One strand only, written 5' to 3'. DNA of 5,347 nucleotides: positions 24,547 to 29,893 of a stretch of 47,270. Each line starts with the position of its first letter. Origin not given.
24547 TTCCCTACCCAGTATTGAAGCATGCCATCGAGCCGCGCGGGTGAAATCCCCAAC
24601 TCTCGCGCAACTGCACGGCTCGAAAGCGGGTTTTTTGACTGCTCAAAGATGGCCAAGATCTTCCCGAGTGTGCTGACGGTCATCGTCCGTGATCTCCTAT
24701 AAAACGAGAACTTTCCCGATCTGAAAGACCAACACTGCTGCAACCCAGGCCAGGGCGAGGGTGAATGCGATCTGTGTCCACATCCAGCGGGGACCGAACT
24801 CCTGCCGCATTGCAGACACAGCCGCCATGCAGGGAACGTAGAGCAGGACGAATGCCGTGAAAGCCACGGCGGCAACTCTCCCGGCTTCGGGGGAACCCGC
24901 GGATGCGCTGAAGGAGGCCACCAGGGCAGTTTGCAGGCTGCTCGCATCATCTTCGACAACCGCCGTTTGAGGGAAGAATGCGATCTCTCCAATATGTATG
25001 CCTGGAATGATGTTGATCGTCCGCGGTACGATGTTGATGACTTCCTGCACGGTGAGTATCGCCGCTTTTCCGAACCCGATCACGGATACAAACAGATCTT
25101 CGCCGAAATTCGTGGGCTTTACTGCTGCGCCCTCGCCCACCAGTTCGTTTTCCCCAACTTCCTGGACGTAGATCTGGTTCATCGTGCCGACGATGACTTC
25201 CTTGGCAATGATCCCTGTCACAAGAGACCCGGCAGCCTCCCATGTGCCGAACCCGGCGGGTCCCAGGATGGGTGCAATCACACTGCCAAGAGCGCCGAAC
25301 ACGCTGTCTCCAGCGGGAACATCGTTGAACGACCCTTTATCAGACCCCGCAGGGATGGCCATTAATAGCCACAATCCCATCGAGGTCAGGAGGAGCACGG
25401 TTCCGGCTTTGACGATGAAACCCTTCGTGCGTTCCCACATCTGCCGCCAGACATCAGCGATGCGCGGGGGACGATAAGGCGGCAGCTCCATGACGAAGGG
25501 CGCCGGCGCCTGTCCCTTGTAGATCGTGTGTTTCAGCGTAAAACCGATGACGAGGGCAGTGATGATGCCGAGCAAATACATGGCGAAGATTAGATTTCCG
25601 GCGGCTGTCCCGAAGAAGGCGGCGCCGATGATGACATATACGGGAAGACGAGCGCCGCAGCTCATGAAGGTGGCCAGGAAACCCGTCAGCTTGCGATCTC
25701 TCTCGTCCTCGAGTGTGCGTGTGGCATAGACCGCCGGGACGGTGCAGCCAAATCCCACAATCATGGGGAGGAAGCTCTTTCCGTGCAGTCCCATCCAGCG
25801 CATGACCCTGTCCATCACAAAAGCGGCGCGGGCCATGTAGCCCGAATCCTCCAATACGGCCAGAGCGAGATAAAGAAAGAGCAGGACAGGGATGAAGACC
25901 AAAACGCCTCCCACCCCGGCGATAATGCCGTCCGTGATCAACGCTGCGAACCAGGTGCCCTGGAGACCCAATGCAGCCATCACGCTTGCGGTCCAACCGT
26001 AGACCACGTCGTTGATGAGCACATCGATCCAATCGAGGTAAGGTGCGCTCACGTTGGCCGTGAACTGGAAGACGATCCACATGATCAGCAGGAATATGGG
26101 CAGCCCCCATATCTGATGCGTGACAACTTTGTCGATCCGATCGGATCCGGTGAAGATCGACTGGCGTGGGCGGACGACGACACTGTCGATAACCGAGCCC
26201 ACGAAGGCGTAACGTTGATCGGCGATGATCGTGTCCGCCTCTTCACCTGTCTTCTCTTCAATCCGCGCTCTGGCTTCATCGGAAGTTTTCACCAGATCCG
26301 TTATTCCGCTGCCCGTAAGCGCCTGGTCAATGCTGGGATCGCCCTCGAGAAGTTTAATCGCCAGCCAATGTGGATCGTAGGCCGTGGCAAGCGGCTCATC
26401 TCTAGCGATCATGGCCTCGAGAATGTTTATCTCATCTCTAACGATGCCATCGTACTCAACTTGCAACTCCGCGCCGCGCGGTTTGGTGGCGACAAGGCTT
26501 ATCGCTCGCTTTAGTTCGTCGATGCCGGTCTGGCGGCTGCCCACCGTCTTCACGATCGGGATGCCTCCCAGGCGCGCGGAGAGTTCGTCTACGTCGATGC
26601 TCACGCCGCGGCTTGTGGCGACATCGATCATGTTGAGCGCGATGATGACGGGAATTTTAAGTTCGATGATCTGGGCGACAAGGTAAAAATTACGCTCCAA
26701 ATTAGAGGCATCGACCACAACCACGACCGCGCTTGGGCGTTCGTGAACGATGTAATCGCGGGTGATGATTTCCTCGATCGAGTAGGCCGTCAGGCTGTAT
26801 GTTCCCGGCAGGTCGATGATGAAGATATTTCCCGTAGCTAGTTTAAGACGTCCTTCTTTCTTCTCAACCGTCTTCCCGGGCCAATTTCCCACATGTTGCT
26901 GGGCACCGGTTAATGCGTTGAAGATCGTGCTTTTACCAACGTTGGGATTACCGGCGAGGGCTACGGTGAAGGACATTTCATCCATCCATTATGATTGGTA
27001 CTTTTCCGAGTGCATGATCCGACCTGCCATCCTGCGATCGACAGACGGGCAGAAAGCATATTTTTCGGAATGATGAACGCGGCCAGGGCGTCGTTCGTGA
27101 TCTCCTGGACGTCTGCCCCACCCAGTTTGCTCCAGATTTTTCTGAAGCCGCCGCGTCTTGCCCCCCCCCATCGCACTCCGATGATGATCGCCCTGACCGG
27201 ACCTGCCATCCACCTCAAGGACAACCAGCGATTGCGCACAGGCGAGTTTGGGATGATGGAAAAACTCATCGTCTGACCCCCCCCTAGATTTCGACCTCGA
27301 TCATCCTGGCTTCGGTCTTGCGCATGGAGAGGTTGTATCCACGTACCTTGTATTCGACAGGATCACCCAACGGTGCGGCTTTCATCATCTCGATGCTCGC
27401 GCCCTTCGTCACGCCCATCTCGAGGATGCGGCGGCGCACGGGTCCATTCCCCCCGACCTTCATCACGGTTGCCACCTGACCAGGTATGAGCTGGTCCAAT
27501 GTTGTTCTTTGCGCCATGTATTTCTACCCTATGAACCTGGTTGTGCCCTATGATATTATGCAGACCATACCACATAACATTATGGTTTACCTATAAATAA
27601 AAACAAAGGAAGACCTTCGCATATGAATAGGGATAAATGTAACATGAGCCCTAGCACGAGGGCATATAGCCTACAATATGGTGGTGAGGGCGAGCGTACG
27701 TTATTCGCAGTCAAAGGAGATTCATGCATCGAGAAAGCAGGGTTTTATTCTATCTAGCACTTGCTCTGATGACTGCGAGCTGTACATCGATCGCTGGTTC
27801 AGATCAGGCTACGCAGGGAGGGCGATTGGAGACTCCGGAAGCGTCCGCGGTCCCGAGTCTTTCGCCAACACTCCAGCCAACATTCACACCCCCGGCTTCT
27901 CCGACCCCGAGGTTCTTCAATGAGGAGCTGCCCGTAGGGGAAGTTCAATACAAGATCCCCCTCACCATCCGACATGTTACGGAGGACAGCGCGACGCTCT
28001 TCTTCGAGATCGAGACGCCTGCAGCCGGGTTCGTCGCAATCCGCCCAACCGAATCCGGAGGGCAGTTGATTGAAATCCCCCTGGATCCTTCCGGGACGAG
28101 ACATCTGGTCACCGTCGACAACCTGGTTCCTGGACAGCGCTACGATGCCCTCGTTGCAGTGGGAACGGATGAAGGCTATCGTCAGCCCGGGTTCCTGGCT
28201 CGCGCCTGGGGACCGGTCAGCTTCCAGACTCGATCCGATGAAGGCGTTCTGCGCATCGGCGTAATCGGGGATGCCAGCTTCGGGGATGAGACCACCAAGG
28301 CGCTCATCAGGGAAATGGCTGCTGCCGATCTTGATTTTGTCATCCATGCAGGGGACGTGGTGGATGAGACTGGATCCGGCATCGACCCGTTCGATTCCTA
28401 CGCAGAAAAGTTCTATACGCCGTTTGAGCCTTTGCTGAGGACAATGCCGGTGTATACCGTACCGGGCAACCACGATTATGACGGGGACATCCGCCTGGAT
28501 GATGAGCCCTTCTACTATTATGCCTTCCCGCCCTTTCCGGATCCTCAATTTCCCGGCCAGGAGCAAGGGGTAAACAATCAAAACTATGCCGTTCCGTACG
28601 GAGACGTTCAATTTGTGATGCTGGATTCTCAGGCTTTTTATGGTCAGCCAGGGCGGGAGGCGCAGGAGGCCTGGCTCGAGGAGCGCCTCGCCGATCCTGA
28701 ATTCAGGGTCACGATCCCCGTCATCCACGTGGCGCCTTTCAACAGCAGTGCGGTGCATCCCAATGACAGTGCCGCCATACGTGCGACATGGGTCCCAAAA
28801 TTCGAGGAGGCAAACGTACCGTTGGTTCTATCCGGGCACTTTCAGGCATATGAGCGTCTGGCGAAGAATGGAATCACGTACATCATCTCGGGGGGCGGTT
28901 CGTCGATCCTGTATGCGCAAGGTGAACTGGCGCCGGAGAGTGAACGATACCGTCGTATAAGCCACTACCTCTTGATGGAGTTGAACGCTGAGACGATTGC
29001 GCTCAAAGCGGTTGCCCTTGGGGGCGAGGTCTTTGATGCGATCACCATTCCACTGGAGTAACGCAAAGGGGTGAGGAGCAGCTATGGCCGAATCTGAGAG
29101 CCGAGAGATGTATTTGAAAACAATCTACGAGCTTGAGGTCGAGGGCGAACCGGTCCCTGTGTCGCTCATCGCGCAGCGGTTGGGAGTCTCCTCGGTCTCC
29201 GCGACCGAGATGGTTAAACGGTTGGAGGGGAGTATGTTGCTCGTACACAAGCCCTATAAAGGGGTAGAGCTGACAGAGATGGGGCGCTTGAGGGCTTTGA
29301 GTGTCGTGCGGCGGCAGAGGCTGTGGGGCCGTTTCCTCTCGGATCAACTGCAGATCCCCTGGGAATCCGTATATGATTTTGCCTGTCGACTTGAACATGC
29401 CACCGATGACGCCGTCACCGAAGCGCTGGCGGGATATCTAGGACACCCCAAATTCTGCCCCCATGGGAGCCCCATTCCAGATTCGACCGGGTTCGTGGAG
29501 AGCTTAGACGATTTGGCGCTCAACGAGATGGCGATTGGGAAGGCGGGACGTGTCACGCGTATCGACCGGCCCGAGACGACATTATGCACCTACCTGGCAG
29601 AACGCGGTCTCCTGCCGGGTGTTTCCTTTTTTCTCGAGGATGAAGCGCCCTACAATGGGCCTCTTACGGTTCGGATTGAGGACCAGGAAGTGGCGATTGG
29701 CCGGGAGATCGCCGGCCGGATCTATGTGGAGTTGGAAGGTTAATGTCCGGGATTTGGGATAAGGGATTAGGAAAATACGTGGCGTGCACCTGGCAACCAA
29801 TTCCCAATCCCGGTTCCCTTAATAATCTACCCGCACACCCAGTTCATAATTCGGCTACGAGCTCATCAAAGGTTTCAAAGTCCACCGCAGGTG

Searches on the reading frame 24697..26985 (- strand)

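Call 33: search_protein_families(library=pfam, proteins=[window:24697-26985:-])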
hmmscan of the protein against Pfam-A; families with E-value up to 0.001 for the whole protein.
window:24697-26985:- (762 aa): 6 families
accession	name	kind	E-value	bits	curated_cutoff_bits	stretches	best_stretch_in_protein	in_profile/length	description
PF02421.24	FeoB_N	-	1.6e-64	216.6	27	1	7-162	2-156/156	Ferrous iron transport protein B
PF07670.19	Gate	-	1.6e-37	128.6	29.6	2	361-456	1-103/104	Nucleoside recognition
PF01926.29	MMR_HSR1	-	4.6e-22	78.7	21.9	1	7-118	1-112/113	50S ribosome-binding GTPase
PF07664.17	FeoB_C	-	3.6e-20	71.9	26.6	1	466-519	1-54/54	Ferrous iron transport protein B C terminus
PF17910.6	FeoB_Cyto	-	1.1e-19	71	23.4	1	178-270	1-89/90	FeoB cytosolic helical domain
PF03193.22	RsgA_GTPase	-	0.00023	21.5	30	0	7-35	108-137/174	RsgA GTPase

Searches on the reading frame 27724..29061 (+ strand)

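Call 33: search_protein_families(library=pfam, proteins=[window:27724-29061:+])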
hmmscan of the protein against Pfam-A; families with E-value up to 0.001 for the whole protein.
window:27724-29061:+ (445 aa): 1 family
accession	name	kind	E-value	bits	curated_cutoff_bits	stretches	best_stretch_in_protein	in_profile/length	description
PF00149.33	Metallophos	-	8.3e-18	65.9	21.5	1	176-372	1-187/191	Calcineurin-like phosphoesterase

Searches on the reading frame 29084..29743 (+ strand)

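Call 33: search_protein_families(library=pfam, proteins=[window:29084-29743:+])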
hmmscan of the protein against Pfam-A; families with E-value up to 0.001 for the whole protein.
window:29084-29743:+ (219 aa): 3 families
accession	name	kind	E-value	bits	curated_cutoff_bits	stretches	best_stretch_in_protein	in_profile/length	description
PF02742.21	Fe_dep_repr_C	-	1.4e-25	89.5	27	1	64-133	1-70/70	Iron dependent repressor, metal binding and dimerisation domain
PF04023.20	FeoA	-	2.5e-17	63.2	23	1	146-216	3-73/74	FeoA domain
PF01325.25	Fe_dep_repress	-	2.2e-15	57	26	1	4-61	3-60/60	Iron dependent repressor, N-terminal DNA binding domain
